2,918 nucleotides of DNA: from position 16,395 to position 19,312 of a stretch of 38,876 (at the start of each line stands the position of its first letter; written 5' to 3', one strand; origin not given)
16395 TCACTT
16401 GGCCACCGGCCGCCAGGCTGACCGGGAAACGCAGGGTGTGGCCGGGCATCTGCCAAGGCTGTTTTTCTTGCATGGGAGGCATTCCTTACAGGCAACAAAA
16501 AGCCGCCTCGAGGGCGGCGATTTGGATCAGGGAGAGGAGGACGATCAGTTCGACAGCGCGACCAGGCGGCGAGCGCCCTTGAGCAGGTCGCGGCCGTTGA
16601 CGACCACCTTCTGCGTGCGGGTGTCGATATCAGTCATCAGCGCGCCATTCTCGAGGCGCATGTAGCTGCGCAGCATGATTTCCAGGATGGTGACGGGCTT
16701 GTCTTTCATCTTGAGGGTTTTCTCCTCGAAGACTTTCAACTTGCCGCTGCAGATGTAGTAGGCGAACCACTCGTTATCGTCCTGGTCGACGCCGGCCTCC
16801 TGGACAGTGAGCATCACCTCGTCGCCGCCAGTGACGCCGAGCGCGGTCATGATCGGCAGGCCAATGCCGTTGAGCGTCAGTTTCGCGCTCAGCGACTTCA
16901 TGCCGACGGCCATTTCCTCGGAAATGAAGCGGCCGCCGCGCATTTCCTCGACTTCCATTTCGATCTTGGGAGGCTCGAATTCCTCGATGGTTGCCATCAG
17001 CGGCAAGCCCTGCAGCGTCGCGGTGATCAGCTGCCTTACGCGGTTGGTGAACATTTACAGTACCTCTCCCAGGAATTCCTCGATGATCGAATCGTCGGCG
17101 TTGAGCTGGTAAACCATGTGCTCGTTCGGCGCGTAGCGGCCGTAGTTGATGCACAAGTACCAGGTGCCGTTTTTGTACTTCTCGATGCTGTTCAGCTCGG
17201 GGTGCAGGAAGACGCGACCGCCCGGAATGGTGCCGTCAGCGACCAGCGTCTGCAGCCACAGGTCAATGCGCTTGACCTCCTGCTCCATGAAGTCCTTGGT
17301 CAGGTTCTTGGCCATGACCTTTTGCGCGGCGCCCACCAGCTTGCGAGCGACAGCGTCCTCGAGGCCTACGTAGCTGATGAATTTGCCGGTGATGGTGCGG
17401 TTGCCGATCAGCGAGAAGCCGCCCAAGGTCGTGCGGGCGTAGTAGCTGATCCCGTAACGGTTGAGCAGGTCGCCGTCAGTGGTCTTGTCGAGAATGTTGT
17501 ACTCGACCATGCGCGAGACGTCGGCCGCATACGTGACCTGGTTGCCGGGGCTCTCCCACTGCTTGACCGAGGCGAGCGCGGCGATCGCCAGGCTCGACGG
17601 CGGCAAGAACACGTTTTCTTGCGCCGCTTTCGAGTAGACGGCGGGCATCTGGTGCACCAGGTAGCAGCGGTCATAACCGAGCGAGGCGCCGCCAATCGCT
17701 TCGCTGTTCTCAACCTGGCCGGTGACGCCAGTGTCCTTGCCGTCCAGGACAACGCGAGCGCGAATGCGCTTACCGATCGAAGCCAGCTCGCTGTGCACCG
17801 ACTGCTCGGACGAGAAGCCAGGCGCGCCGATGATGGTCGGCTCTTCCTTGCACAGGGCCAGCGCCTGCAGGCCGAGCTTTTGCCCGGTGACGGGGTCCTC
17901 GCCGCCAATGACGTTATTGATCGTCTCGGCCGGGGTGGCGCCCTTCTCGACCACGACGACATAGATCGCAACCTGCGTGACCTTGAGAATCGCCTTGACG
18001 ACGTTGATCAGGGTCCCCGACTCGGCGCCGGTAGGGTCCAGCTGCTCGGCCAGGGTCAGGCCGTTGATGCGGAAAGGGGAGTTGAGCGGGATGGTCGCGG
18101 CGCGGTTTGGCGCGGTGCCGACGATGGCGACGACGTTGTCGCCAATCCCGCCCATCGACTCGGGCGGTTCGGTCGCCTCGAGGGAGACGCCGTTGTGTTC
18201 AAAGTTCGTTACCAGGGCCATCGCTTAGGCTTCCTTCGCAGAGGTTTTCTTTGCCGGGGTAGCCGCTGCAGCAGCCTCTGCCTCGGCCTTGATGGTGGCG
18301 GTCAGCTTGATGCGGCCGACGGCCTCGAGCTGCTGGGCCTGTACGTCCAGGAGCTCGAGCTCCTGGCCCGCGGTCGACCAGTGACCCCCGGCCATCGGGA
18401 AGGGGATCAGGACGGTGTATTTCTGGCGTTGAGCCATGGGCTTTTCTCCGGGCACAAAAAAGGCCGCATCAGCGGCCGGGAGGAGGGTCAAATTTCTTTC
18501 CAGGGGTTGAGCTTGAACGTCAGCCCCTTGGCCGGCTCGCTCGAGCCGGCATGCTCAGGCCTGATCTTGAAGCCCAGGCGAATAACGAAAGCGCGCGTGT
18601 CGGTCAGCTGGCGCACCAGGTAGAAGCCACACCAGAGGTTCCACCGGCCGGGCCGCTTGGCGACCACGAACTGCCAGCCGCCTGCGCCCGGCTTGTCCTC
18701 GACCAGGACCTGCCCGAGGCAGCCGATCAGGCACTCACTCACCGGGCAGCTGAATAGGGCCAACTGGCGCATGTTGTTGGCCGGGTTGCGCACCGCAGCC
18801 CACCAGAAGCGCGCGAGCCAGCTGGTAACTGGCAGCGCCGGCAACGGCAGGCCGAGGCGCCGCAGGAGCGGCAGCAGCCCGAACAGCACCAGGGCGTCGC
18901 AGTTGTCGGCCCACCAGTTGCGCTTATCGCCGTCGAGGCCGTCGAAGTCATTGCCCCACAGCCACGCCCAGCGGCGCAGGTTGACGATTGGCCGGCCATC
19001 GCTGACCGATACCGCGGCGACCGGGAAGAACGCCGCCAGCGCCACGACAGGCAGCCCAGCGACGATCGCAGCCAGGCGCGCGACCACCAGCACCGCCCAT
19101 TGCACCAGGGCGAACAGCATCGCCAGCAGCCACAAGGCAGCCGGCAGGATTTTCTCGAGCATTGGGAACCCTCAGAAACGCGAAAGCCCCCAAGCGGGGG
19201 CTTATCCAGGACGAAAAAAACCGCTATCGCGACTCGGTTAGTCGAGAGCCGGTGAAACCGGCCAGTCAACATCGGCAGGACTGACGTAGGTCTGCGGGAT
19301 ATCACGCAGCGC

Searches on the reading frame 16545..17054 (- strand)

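Call 74: search_protein_families(library=pfam, proteins=[window:16545-17054:-], max_evalue=0.001)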
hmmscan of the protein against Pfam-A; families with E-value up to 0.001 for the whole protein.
window:16545-17054:- (169 aa): 1 family
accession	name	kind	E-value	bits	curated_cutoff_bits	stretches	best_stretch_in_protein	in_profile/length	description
PF04985.20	Phage_tube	-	4.7e-19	69.2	22.4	1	14-163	11-162/165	Phage tail tube protein FII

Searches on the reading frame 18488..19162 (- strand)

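Call 24: search_protein_families(library=pfam, proteins=[window:18488-19162:-], max_evalue=0.01)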
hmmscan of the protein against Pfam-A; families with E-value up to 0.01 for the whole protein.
window:18488-19162:- (224 aa): 1 family
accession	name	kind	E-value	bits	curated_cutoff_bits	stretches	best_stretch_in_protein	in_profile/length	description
PF24027.1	DUF7338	-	1.3e-21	77.5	27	1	17-222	4-176/180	Family of unknown function (DUF7338)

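Call 80: search_protein_families(library=phrogs, proteins=[window:18488-19162:-], max_evalue=0.001)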
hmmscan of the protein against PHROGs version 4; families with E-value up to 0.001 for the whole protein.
window:18488-19162:- (224 aa): 1 family
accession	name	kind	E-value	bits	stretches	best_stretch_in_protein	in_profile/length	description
phrog_2143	-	unknown function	1.9e-20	74.5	1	16-223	3-183/186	-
